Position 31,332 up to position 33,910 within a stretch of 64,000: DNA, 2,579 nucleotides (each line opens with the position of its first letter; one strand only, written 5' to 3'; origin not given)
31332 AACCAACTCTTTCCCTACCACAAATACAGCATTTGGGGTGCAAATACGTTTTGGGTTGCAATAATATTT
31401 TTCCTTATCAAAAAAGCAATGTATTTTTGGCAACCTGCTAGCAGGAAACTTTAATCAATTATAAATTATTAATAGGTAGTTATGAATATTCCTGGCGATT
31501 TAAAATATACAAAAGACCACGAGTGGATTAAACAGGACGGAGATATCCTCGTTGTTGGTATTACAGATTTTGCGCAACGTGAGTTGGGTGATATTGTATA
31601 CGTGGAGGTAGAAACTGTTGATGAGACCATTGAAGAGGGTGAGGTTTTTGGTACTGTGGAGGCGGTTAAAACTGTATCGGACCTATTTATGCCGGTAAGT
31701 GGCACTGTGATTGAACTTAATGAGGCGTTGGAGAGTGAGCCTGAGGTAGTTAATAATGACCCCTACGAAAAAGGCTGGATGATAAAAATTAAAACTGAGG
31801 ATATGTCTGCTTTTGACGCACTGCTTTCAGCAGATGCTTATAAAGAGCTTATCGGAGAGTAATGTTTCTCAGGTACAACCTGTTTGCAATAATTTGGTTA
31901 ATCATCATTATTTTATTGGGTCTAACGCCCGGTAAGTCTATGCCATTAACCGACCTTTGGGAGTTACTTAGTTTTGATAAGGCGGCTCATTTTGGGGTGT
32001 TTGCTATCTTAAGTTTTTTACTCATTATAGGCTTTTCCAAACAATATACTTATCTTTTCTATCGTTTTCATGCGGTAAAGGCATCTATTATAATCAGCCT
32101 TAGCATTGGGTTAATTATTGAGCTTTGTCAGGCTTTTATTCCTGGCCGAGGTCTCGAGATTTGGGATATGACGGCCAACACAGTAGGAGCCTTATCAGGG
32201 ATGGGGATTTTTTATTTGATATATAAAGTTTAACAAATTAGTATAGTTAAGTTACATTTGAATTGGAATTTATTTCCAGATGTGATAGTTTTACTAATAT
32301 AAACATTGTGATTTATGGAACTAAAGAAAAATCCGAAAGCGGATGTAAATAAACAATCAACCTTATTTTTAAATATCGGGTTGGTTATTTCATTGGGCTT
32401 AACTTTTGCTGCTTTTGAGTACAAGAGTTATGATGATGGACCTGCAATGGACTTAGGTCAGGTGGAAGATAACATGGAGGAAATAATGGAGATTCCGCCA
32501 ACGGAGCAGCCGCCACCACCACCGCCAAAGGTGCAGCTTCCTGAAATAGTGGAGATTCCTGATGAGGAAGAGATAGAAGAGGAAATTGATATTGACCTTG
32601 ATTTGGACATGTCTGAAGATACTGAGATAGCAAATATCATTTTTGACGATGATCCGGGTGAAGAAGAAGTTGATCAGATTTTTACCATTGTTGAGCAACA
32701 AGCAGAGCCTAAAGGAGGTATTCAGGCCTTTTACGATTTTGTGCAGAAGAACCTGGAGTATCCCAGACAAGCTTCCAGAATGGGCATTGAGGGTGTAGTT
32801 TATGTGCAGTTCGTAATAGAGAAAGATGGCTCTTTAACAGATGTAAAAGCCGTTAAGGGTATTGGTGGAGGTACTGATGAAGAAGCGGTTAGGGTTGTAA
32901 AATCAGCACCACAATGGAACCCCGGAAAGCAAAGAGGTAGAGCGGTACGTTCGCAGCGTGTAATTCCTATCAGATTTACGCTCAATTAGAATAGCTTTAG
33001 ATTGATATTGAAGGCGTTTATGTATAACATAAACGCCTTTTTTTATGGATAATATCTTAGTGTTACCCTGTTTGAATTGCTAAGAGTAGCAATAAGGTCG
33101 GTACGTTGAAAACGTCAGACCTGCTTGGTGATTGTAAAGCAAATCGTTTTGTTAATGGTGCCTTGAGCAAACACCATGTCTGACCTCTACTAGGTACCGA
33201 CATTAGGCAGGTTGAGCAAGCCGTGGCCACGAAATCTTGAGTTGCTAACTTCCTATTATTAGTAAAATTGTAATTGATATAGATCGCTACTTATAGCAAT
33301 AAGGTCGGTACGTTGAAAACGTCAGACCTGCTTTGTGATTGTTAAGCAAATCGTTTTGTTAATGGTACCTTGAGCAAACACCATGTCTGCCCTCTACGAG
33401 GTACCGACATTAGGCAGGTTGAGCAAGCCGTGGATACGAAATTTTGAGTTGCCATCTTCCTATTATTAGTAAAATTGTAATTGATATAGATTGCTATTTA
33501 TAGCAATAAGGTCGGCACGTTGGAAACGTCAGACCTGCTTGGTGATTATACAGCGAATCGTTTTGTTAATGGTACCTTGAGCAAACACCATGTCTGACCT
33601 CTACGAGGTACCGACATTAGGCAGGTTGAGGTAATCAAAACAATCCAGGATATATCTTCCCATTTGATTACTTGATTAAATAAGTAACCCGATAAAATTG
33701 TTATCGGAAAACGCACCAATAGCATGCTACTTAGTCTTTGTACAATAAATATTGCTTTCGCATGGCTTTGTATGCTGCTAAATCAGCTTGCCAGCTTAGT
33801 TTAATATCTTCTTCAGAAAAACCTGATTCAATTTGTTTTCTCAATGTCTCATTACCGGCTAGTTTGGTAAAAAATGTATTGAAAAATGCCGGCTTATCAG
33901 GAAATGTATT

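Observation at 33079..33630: Three tandem 207-bp units with conserved nested stems: candidate multi-copy structured ncRNA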

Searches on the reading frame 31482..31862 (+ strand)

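Call 9: search_protein_families(library=pfam, proteins=[window:31482-31862:+])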
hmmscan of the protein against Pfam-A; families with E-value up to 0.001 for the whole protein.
window:31482-31862:+ (126 aa): 1 family
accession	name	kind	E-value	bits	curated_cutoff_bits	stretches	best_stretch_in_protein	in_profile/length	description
PF01597.25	GCV_H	-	3.2e-43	147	22.2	1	7-124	1-119/122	Glycine cleavage H-protein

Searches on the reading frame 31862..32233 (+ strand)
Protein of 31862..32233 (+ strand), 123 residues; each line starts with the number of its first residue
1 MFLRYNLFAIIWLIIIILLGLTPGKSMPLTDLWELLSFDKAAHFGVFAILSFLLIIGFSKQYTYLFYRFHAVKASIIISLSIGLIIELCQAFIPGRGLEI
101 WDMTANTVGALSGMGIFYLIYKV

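Call 9: search_protein_families(library=pfam, proteins=[window:31862-32233:+])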
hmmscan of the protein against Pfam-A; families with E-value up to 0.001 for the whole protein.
window:31862-32233:+ (123 aa): 1 family
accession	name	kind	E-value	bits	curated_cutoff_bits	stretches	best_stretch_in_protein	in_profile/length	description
PF04892.17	VanZ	-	1.7e-11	45.2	30.1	1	33-120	53-125/126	VanZ like family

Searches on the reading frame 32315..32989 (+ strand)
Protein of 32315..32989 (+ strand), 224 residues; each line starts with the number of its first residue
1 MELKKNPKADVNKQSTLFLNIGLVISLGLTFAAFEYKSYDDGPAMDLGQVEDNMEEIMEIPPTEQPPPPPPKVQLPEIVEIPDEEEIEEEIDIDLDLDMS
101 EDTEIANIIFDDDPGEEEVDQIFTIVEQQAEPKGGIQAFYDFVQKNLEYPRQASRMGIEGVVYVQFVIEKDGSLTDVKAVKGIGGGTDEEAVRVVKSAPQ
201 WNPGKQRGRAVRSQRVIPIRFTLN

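Call 9: search_protein_families(library=pfam, proteins=[window:32315-32989:+])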
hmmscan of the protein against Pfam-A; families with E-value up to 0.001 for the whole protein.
window:32315-32989:+ (224 aa): 1 family
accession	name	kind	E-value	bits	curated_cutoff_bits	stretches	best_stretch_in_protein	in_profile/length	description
PF03544.19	TonB_C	-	4.1e-20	72.5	24.6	1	146-223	2-79/79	Gram-negative bacterial TonB protein C-terminal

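Call 11: find_encoding_contigs(protein=window:32315-32989:+, flank=6000, max_places=10)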
Protein window:32315-32989:+ (224 aa): 1 contig read that carries it; 1 place shown.
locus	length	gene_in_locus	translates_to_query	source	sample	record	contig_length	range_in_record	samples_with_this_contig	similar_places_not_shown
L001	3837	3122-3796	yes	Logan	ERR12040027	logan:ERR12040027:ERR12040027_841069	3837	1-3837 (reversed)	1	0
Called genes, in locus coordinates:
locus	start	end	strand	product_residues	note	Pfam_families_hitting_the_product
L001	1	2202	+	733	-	?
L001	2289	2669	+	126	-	PF01597:GCV_H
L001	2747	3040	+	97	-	PF04892:VanZ-LLP1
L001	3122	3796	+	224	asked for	PF03544:TonB_C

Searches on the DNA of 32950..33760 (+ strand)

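Call 5: search_rna_families(source=window, start=32950, end=33760, threshold=evalue, max_evalue=10, show_alignments=3)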
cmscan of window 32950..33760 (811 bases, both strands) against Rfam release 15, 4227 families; matches with E-value up to 10: 12.
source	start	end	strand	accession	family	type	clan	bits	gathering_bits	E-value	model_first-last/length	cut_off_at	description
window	32958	33046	+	RF04182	GibS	Gene; sRNA;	-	27.1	115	0.17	1-142/142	no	GibS sRNA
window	32963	33048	+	RF04312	trpB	Cis-reg;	-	23.2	59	1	1-107/107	no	trpB ncRNA motif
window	32990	33081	-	RF00327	snoZ194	Gene; snRNA; snoRNA; CD-box;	-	22.4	50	0.48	1-108/108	no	Small nucleolar RNA Z194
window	33002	33052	+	RF03875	MIR5272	Gene; miRNA;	-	20.6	64.5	3.9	1-74/74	no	MIR5272 microRNA precursor family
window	33237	33296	+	RF03918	mir-4922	Gene; miRNA;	-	19.3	82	1.7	1-65/65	no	mir-4922 microRNA precursor family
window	33444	33503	+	RF03918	mir-4922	Gene; miRNA;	-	19.1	82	1.9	1-65/65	no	mir-4922 microRNA precursor family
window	33010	33041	+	RF03630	mir-2818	Gene; miRNA;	-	18.8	90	0.58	13-46/60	no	mir-2818 microRNA precursor family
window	33254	33298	-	RF00498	EAV_LTH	Cis-reg; leader;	-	17.5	70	0.34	1-45/45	no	Equine arteritis virus leader TRS hairpin (LTH)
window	33002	33109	-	RF01771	rnk_leader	Cis-reg; leader;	-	16.4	50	7.7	1-109/109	no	Enterobacteria rnk leader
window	32989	33053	-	RF00684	mir-122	Gene; miRNA;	-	14.3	70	7.7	1-73/73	no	mir-122 microRNA precursor family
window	33448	33491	-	RF02098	DGCR5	Gene; lncRNA;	-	14.2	50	8.7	1-49/49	no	DiGeorge syndrome critical region gene 5 conserved region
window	33630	33760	-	RF00117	C0719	Gene; sRNA;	-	11.5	50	3.3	1-222/222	no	C0719 RNA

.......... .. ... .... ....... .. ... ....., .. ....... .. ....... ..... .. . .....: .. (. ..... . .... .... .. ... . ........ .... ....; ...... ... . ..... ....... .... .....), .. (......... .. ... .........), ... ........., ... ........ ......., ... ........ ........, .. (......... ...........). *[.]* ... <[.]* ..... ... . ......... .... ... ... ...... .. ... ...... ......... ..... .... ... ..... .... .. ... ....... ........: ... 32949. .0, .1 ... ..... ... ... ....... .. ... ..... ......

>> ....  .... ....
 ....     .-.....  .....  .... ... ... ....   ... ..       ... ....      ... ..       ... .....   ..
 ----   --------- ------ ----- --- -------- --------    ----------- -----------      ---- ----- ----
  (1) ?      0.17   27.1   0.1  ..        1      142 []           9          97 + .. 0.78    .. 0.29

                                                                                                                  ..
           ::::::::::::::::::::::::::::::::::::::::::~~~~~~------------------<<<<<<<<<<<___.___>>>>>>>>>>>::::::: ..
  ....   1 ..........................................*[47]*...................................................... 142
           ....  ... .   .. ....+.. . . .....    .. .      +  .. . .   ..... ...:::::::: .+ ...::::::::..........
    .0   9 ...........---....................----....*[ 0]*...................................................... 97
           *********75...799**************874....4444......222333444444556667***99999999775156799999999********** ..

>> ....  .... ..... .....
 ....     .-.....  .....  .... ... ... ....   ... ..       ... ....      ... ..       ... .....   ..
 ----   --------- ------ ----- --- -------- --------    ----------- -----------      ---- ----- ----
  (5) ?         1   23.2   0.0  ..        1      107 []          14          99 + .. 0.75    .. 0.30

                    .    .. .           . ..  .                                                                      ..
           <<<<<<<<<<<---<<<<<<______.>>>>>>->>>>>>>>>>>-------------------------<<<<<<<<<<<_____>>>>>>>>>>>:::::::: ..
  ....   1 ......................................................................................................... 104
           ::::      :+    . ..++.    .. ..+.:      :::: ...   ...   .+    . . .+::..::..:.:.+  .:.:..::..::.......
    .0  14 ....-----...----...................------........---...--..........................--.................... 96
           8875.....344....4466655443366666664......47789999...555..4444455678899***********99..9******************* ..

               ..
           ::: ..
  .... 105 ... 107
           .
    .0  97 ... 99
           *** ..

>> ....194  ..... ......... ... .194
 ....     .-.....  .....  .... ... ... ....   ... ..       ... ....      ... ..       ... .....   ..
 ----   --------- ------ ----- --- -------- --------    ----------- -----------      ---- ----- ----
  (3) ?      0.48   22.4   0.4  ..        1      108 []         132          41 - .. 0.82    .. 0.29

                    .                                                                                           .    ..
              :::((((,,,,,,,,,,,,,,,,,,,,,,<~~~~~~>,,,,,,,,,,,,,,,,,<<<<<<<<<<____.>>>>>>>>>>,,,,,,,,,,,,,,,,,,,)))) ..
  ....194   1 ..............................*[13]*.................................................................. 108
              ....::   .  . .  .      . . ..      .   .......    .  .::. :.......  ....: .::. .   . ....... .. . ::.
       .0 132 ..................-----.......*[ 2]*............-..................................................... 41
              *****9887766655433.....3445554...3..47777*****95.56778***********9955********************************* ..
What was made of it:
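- On Self-cleaving ribozyme-bearing tandem repeats (hammerhead, twister, etc.): No ribozyme family appears among matches up to E=10 (call 5).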

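Call 12: search_dna_similar(query=window:33079-33492:+, collection=plasmids, mode=distant, max_evalue=0.01)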
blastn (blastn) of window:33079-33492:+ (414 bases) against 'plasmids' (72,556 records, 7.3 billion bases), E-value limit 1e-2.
No match.

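Call 13: search_dna_similar(query=window:33079-33492:+, collection=phages, mode=distant, max_evalue=0.01)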
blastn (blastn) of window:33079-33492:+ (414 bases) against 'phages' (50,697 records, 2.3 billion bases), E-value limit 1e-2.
No match.
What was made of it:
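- Tried and rejected: Plasmid or phage origin: blastn at word size 11 found no match (calls 12, 13).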

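Call 36: build_rna_model(alignment_id=A3)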
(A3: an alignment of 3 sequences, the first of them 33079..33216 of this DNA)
Model R1 built from alignment A3 (3 sequences, 138 columns); structure: RNAalifold consensus.
model positions 138; base pairs 40; branch points 2; effective number of sequences 0.83; information 0.591 bits per position. Calibrated on 0.2 Mb of random sequence (short: E-values are rough).
structure used (alignment columns):
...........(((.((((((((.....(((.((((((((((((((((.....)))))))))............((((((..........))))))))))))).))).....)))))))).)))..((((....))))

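Call 37: search_with_rna_model(model_id=R1, sources=[window, L001, L004, L005, L006, L007, L016, L017, L018, L019, L020], max_evalue=10)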
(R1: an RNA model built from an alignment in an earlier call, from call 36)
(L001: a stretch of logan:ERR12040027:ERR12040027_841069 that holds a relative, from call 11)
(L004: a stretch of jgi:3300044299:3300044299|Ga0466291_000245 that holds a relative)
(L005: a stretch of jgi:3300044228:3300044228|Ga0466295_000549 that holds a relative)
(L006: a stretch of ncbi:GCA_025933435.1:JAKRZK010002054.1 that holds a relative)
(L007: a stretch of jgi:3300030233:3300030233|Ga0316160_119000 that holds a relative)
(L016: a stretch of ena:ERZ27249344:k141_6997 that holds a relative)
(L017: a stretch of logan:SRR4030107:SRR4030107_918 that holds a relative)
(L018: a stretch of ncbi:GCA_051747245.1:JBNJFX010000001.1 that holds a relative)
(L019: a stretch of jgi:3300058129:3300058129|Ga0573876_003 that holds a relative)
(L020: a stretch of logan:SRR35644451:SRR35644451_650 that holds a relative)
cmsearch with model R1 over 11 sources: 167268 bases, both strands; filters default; matches with E-value up to 10: 6.
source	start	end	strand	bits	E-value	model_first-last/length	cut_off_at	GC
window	33079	33216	-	172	1.3e-40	1-138/138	no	0.45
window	33286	33423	-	169.7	4.9e-40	1-138/138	no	0.44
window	33493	33630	-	166.1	3.8e-39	1-138/138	no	0.46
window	33093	33205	+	30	5.3e-05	12-124/138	no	0.43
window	33300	33412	+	24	0.0017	12-124/138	no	0.43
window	33507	33619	+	21.1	0.0089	12-124/138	no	0.46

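Call 57: search_with_rna_model(model_id=R1, sources=[L021, L022, L023, L024, L025, L026, L027, L028, L029], max_evalue=10)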
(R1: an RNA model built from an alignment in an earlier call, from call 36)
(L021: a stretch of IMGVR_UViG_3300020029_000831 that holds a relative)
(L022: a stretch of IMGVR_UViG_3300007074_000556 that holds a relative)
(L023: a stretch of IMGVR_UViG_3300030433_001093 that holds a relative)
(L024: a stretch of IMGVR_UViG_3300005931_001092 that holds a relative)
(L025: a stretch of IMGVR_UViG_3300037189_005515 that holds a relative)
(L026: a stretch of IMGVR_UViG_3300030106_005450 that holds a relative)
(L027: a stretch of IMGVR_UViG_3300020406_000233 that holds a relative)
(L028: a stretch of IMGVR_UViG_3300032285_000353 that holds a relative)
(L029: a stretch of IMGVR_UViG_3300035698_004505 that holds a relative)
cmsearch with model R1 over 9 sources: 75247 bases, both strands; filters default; matches with E-value up to 10: 1.
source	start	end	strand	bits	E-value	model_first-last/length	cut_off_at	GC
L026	1850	1966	-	11.4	1.1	1-138/138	no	0.31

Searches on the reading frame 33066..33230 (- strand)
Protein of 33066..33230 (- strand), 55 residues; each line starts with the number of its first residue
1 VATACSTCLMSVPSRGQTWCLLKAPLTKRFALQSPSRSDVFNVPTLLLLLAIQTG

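Call 27: find_homologous_proteins(query=window:33066-33230:-, max_evalue=10)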
Query seq(55 aa): no candidate shares three 5-residue words with the query. No homologue found.

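Call 59: search_protein_representatives(protein=window:33066-33230:-)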
Query: 55 residues. Proteins with E-value up to 0.001 (for the whole library): 3; up to 1e-10: 1; up to 1e-30: 0. The best 3 are listed.
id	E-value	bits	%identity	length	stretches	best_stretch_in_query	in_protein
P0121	8.3e-26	103.3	33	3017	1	6-35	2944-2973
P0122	8.6e-07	44.2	42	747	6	29-52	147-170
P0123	9.8e-04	34.7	28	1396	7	23-49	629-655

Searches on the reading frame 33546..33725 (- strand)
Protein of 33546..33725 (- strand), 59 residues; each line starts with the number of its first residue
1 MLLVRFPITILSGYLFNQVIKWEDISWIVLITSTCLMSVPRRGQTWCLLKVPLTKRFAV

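Call 28: find_encoding_contigs(protein=window:33546-33725:-, flank=8000, max_places=10)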
Protein window:33546-33725:- (59 aa): no gene with exactly this product is on record in the collection.
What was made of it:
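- Tried and rejected: Exact look-up of the 59-aa ORF found nothing (call 28).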
